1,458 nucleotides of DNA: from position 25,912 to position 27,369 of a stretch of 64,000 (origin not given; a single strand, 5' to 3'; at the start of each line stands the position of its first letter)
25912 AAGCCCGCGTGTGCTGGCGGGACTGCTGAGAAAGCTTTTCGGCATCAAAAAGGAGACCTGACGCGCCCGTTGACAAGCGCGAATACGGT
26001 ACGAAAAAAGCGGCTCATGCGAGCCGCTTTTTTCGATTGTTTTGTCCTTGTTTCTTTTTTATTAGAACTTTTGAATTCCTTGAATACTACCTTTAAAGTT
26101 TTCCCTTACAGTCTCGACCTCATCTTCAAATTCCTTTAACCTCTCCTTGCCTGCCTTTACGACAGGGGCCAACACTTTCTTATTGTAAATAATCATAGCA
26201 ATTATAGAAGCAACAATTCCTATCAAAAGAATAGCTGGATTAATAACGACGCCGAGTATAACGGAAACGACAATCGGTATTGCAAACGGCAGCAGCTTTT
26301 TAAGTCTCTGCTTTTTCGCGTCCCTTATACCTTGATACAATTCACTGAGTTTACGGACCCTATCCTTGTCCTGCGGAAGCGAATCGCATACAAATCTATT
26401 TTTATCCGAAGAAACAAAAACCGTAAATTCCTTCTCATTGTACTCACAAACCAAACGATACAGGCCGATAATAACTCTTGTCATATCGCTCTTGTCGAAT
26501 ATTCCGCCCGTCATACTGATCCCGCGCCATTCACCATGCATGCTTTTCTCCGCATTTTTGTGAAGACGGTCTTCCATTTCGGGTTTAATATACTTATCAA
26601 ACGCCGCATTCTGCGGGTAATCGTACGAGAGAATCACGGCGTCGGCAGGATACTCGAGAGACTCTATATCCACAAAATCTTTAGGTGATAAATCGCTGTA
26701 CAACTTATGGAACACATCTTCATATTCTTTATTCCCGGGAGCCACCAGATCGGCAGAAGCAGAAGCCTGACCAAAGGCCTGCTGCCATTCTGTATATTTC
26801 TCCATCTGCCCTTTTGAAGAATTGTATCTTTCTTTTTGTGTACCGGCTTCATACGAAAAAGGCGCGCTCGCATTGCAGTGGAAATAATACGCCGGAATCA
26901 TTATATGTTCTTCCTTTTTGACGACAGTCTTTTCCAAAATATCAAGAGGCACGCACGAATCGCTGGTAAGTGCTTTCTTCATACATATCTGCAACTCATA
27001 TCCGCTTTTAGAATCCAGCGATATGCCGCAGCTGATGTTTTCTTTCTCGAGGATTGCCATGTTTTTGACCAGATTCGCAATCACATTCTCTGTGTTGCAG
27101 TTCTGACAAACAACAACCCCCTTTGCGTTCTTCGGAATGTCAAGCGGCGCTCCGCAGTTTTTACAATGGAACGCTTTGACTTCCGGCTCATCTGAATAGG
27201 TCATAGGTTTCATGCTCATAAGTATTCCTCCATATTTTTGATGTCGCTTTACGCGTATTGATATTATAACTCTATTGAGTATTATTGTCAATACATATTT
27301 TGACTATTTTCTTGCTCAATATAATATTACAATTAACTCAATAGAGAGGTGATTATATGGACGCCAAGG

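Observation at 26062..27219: Orphan zinc-ribbon protein anchored by a C-terminal membrane hairpin: candidate effector of an undescribed system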

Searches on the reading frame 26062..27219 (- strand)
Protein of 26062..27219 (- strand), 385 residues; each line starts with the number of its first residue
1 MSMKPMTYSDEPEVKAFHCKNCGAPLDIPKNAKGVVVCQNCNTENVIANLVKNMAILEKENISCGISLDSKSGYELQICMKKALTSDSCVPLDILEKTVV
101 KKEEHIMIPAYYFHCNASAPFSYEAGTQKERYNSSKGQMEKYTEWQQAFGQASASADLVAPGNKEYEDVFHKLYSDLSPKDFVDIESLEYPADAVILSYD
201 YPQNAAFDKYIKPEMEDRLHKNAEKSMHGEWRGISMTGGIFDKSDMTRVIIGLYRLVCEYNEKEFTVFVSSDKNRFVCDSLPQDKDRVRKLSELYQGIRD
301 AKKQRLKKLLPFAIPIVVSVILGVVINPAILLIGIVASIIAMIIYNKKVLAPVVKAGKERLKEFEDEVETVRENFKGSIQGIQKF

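Call 3: search_protein_families(library=pfam, proteins=[window:26062-27219:-], max_evalue=1)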
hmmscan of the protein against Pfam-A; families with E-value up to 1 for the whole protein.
window:26062-27219:- (385 aa): 7 families
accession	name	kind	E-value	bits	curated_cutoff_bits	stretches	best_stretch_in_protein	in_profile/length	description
PF12773.13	DZR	-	0.016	15.8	27.3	1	15-45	11-34/45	Double zinc ribbon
PF08792.16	A2L_zn_ribbon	-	0.02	15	22.9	1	18-44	5-30/33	A2L zinc ribbon domain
PF13829.11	DUF4191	-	0.046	13.5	30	1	283-348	3-72/219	Domain of unknown function (DUF4191)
PF10458.14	Val_tRNA-synt_C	-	0.05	14.3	25.9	1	343-375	30-62/66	Valyl tRNA synthetase tRNA binding arm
PF19744.4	DUF6232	-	0.11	13.4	27.4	0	299-346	27-74/117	Family of unknown function (DUF6232)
PF01096.23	Zn_ribbon_TFIIS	-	0.16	12.3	21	1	9-23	21-35/39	Transcription factor S-II (TFIIS)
PF06677.18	Auto_anti-p27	-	0.31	11.6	24.1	1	18-41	17-39/40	Sjogren's syndrome/scleroderma autoantigen 1 (Autoantigen p27)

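Call 4: search_protein_families(library=padloc, proteins=[window:26062-27219:-], max_evalue=1)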
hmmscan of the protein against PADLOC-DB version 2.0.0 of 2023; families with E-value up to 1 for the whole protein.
window:26062-27219:- (385 aa): 0 families

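Call 5: search_protein_families(library=ncbifam, proteins=[window:26062-27219:-], max_evalue=1)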
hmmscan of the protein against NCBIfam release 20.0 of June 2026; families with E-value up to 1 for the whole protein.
window:26062-27219:- (385 aa): 6 families
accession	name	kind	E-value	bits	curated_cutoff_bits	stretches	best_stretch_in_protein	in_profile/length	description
NF001646.0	PRK00420.1-3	equivalog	0.0078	16.5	117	1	17-62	21-63/117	hypothetical protein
NF045475.1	Opp3C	equivalog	0.075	12.1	450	1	291-365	151-220/328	oligopeptide ABC transporter permease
NF041197.2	CxxC_Se_CxxC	equivalog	0.13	12.5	40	1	19-54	1-37/53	dual CXXC motif small (seleno)protein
NF045510.1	4Cys_prefix_kin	domain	0.15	12.3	24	0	18-26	18-26/26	4-Cys prefix domain-containing protein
NF041070.1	carrier_LysW_Arch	domain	0.15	12.1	75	1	18-49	4-37/57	alpha-aminoadipate/glutamate carrier protein LysW/ArgW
TIGR01384.1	TFS_arch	equivalog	0.78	10.5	64.75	0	7-24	78-95/101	transcription factor S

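Call 6: search_protein_families(library=phrogs, proteins=[window:26062-27219:-], max_evalue=1)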
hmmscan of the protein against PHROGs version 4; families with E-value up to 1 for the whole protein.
window:26062-27219:- (385 aa): 7 families
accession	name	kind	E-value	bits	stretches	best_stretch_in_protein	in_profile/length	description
phrog_54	-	other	0.027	15.7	1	11-43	28-62/75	DksA-like zinc-finger protein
phrog_9414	-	unknown function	0.042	14.9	0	18-47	6-38/71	-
phrog_5602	-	unknown function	0.07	13.8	1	2-49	5-56/60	-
phrog_4915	-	unknown function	0.076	13.7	1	310-357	41-85/114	-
phrog_26465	-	unknown function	0.17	12.8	1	8-59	3-58/70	-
phrog_6821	-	unknown function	0.22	12.4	1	7-45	29-63/69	-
phrog_4426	-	unknown function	0.43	11.3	1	355-376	21-42/43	-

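Call 7: find_homologous_proteins(query=window:26062-27219:-, max_evalue=0.001)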
Query window:26062-27219:- (385 aa): 1 proteins with E <= 0.001 among 2693 candidates.
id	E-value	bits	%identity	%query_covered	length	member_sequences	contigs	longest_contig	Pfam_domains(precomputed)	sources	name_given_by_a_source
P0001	1.7e-256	868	100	100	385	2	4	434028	-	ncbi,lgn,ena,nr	ncbi:MAG: hypothetical protein J5441_04500 [Clostridia bacterium]|nr:hypothetical protein [Clostridi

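Call 9: search_solved_structures(query=window:26062-27219:-, max_evalue=10)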
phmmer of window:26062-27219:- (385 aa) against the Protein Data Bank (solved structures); distinct sequences matched with E-value up to 10: 3.
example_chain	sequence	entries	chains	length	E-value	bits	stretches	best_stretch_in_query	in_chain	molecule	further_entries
5mdh_A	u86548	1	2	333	0.071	15.4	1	13-89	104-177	MALATE DEHYDROGENASE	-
4mdh_A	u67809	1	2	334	0.071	15.4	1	13-89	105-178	CYTOPLASMIC MALATE DEHYDROGENASE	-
9fqr_Xp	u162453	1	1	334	0.071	15.4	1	13-89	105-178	Malate dehydrogenase, cytoplasmic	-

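Call 17: find_encoding_contigs(protein=window:26062-27219:-, flank=10000, max_places=10)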
Protein window:26062-27219:- (385 aa): 6 contigs read that carry it; 4 places shown.
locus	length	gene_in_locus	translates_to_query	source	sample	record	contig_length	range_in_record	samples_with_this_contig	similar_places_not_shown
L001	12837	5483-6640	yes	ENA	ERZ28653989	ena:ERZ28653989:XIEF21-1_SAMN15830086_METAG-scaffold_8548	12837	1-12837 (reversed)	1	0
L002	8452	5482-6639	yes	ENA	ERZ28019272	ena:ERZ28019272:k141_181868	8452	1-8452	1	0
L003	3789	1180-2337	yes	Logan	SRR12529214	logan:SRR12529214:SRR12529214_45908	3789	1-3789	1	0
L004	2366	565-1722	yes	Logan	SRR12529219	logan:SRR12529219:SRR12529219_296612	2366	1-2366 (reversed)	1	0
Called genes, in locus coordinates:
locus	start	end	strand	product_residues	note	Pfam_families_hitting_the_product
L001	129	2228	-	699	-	PF09826:Beta_propel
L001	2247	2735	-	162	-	PF04542:Sigma70_r2, PF08281:Sigma70_r4_2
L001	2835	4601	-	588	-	-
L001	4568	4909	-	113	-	-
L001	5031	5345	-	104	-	PF01381:HTH_3, PF13443:HTH_26, PF13560:HTH_31 (weak)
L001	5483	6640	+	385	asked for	-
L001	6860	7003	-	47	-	-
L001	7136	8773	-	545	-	PF00749:tRNA-synt_1c, PF19269:Anticodon_2 (weak)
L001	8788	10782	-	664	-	PF09334:tRNA-synt_1g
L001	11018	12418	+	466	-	-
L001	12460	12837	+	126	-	?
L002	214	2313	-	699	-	PF09826:Beta_propel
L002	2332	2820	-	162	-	PF04542:Sigma70_r2, PF08281:Sigma70_r4_2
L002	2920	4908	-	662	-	PF22745:Nlig-Ia, PF01653:DNA_ligase_aden, PF03120:OB_DNA_ligase, PF14520:HHH_5 (weak), PF12826:HHH_2, PF00533:BRCT, PF12738:PTCB-BRCT (weak), PF16589:BRCT_2 (weak), +1 more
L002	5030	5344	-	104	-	PF01381:HTH_3, PF13443:HTH_26, PF13560:HTH_31 (weak)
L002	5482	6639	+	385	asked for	-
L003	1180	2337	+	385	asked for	-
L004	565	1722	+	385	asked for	-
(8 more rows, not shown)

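Call 18: search_protein_representatives(protein=window:26062-27219:-)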
Query: 385 residues. Proteins with E-value up to 0.001 (for the whole library): 169; up to 1e-10: 124; up to 1e-30: 85. The best 150 are listed.
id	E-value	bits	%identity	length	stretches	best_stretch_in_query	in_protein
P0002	2.4e-74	267.1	38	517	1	3-383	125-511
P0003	4.9e-68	246.3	37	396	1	14-376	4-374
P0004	3.6e-66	240.2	38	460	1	13-373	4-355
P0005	6.5e-66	239.3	40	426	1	13-323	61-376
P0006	2.0e-61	224.6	37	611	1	5-350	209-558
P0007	2.2e-61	224.4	41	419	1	14-313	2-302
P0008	5.3e-59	216.6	35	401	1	11-374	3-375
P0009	3.5e-58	213.9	35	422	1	12-377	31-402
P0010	1.1e-57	212.3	37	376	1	12-378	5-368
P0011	1.3e-56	208.7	34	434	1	13-381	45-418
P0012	4.3e-56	207.0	39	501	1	14-299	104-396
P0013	9.4e-54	199.3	36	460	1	9-327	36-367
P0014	3.0e-53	197.7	36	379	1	14-339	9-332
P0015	3.1e-53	197.6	37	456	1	11-331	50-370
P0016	3.6e-53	197.4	38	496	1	13-348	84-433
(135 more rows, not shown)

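Call 22: search_protein_families(library=pfam, alignment_id=A1, max_evalue=0.01)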
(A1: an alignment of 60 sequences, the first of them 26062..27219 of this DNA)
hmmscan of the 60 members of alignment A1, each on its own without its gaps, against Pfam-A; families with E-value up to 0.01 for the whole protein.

A. member 1, window:26062-27219:- (385 aa): 0 families

B. families by the number of members that match (of 60 scanned): 44 families (the first 25 are shown)
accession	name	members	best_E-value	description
PF12773.13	DZR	9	1.5e-06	Double zinc ribbon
PF13240.11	Zn_Ribbon_1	8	1.4e-07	zinc-ribbon domain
PF23548.1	Zn_ribbon_FGT1_2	6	1.7e-05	FORGETTER1 second zinc ribbon domain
PF13248.11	Zn_ribbon_3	6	0.00011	zinc-ribbon domain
PF06677.18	Auto_anti-p27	4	0.0027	Sjogren's syndrome/scleroderma autoantigen 1 (Autoantigen p27)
PF09297.16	Zn_ribbon_NUD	3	5e-05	NADH pyrophosphatase zinc ribbon domain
PF21344.3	Zn_ribbon_LysW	2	0.0049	Alpha-aminoadipate carrier protein LysW-like, globular domain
PF07719.23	TPR_2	1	8.5e-21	Tetratricopeptide repeat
PF00515.34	TPR_1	1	1.1e-19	Tetratricopeptide repeat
PF14237.11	GYF_2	1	4.2e-15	GYF domain 2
PF13414.12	TPR_11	1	5e-14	TPR repeat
PF13432.12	TPR_16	1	3.2e-13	Tetratricopeptide repeat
PF13181.12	TPR_8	1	4.1e-11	Tetratricopeptide repeat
PF13371.12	TPR_9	1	4.2e-11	Tetratricopeptide repeat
PF13431.12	TPR_17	1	9e-11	Tetratricopeptide repeat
PF08271.17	Zn_Ribbon_TF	1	0.0017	TFIIB zinc-binding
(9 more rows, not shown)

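Call 23: search_solved_structures(query=A1, max_evalue=10, show_alignments=2)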
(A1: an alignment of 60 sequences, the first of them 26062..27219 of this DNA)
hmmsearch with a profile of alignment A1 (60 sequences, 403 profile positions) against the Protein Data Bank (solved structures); distinct sequences matched with E-value up to 10: 67 (the best 60 are shown).
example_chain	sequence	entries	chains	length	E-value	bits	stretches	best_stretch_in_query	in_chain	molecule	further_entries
9fhl_W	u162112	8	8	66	0.00015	23.7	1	13-46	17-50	Small ribosomal subunit protein eS27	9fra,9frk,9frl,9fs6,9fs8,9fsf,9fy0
4qiw_P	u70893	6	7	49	0.00046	22.1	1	12-44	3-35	DNA-directed RNA polymerase subunit P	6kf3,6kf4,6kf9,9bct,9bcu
8hkx_S27E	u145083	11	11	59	0.0075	18.1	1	10-46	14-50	30S ribosomal protein S27e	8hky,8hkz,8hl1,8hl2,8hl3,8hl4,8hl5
3wwl_A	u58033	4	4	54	0.019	16.8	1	16-46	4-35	Alpha-aminoadipate carrier protein LysW | OrfF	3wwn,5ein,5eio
36ro_P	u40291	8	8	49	0.028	16.2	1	14-44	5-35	DNA-directed RNA polymerase subunit Rpo12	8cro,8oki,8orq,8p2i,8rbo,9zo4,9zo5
9v21_sC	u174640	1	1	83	0.033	16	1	12-41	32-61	Small ribosomal subunit protein eS27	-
9v1j_sC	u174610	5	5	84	0.034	16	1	12-41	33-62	Small ribosomal subunit protein eS27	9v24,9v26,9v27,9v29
5k2m_E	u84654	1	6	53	0.06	15.2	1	15-45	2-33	Probable lysine biosynthesis protein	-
6sw9_W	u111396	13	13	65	0.097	14.5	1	12-35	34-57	30S ribosomal protein S27e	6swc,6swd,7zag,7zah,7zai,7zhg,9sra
3qqc_A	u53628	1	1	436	0.12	14.2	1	11-48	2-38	DNA-directed RNA polymerase subunit b, DNA-directed RNA polymerase subunit a', DNA-directe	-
8hkx_S27A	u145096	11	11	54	0.2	13.4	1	6-45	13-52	30S ribosomal protein S27ae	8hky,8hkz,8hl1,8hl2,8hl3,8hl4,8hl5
1i3q_L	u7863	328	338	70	0.21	13.4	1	9-50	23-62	DNA-DIRECTED RNA POLYMERASE II 7.7KD POLYPEPTIDE | DNA-directed RNA polymerase II, chain RPB12 | DNA-directed RNA polymerases I, II, and III 7.7 kDa polypeptide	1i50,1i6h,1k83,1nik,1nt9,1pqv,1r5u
3j0k_L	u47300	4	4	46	0.21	13.3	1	14-50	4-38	DNA-directed RNA polymerases I, II, and III 7.7 kDa polypeptide | DNA-DIRECTED RNA POLYMERASES I, II, AND III SUBUNIT RPABC4, RPB12 | DNA-directed RNA polymeras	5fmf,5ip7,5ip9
4v4n_BW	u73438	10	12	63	0.24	13.1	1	12-35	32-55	30S ribosomal protein S27E | 30S ribosomal protein eS27 | Small ribosomal subunit protein eS27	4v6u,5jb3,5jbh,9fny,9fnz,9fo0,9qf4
8bws_L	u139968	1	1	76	0.25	13.1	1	9-50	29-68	DNA-directed RNA polymerases I, II, and III subunit RPABC4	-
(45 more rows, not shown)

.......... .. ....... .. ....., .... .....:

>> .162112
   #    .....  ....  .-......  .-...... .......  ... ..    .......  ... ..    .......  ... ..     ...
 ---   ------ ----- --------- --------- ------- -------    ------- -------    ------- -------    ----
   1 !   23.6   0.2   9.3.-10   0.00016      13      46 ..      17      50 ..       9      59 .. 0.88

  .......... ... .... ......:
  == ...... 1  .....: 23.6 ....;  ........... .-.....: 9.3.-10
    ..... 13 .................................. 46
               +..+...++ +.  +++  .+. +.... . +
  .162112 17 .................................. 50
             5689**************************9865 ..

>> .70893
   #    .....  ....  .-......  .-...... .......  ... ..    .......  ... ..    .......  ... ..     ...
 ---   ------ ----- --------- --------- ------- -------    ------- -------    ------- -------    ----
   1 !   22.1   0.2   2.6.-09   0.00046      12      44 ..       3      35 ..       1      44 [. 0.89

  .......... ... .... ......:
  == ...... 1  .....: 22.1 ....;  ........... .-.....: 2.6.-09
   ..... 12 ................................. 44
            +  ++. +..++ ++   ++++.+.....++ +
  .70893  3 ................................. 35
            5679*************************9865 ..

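Call 24: find_homologous_proteins(query=A1, max_evalue=0.001)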
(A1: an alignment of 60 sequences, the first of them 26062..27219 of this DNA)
Query A1 (60 sequences) (385 aa, profile of the alignment): 16 proteins with E <= 0.001 among 8000 candidates.
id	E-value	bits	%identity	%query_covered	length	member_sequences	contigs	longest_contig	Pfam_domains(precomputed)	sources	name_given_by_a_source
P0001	6.4e-119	415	100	100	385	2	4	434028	-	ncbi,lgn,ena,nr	ncbi:MAG: hypothetical protein J5441_04500 [Clostridia bacterium]|nr:hypothetical protein [Clostridi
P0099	3.4e-101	357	24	82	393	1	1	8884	-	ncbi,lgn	-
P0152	1.0e-98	349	28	95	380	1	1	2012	-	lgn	-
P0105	2.3e-96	341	24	86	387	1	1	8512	-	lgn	-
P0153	1.4e-18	85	25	39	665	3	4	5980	-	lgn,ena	-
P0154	9.7e-17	79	22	70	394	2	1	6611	PF13248.12,PF08271.18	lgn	-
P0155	1.7e-13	68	42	12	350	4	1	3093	-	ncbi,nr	ncbi:MAG: hypothetical protein GX947_10570 [Tissierellia bacterium]|nr:hypothetical protein [Tissier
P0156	3.9e-7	47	40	7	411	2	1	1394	-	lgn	-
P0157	3.9e-7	47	39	8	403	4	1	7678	-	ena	-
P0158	1.0e-6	46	26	34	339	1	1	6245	-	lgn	-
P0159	1.8e-6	45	34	10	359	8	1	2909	PF08271.18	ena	-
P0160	9.0e-6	43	34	8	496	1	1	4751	PF24458.2,PF13785.12,PF12773.14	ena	-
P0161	5.7e-5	40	34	8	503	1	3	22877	PF13785.12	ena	-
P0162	2.9e-4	38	30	9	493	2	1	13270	PF13785.12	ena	-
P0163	4.0e-4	37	29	11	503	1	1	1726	PF13785.12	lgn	-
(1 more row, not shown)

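Call 29: find_related_loci(query=A2, collection=genome_contigs, flank=8000)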
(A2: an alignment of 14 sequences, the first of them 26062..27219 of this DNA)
Query A2 (385 aa) in genome_contigs; peptide patterns used: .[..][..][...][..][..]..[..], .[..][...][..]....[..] (x = any residue, [..] = any of these).
229 stretches matched a pattern; 14 encode a relative of the query (tblastn E <= 1e-3); 14 distinct loci.
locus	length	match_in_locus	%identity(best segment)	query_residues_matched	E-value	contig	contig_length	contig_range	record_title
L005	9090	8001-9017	40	7-347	8e-80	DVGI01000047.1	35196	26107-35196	MAG TPA_asm: Candidatus Fimenecus excrementavium isolate ChiSjej1B19-6168 ChiSjej1B19M5__C301134_L35196_SRR6323093, whol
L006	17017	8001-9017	38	14-345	3e-76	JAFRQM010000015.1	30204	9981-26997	MAG: Clostridia bacterium isolate RGIG2708 Goat_Omasum-4__c175238, whole genome shotgun sequence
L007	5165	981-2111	33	14-380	6e-71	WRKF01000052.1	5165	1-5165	MAG: Defluviitaleaceae bacterium isolate Th196P1bin10 JGI24700J35501_10923408, whole genome shotgun sequence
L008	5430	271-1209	40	13-326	6e-69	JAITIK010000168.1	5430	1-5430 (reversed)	MAG: Treponema sp. isolate Pcl387_bin11 k119_2688326, whole genome shotgun sequence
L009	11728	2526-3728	36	14-383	2e-66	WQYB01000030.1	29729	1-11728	MAG: Treponema sp. isolate Emb289P3bin69 Ga0123356_10001116, whole genome shotgun sequence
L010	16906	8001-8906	38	9-312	1e-66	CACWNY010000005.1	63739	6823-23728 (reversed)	MAG: uncultured Ruminococcus sp. isolate RUG10751 genome assembly, contig: RUG10751_asm_5, whole genome shotgun sequence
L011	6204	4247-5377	31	14-380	3e-60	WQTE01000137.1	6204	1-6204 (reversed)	MAG: Oscillospiraceae bacterium isolate Co191P3bin61 JGI24695J34938_10007796, whole genome shotgun sequence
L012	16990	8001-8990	32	15-344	2e-60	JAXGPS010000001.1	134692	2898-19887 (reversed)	MAG: Oscillospiraceae bacterium isolate AnMBR.bin308 bin308_1, whole genome shotgun sequence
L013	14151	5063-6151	33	14-383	4e-60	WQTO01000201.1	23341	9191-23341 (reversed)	MAG: Candidatus Bathycorpusculum acidaminoxidans isolate Co191P4_bin18 JGI24696J40584_12961602, whole genome shotgun seq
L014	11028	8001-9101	33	16-376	8e-56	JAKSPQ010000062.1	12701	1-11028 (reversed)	MAG: Clostridia bacterium isolate Horse_feces207 MAG207_62, whole genome shotgun sequence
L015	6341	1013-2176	30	1-382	4e-55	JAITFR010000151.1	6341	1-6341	MAG: Oscillospiraceae bacterium isolate Pal332_bin15 k119_487983, whole genome shotgun sequence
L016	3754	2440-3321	33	14-301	6e-54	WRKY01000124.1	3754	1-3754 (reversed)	MAG: Oscillospiraceae bacterium isolate Th196P3bin135 Ga0099364_10078624, whole genome shotgun sequence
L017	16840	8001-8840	36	14-287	7e-53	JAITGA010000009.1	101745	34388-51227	MAG: Lachnospiraceae bacterium isolate Pal332_bin6 k119_775016, whole genome shotgun sequence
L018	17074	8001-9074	28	19-374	7e-40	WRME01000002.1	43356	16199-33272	MAG: Oscillospiraceae bacterium isolate Th196P3bin66 Ga0099364_10001193, whole genome shotgun sequence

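Call 30: find_related_loci(query=A2, collection=viral_contigs, flank=8000)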
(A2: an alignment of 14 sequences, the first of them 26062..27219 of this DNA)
Query A2 (385 aa) in viral_contigs; peptide patterns used: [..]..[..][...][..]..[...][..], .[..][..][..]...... (x = any residue, [..] = any of these).
33 stretches matched a pattern, but none encodes a relative of the query by tblastn (E <= 1e-3).
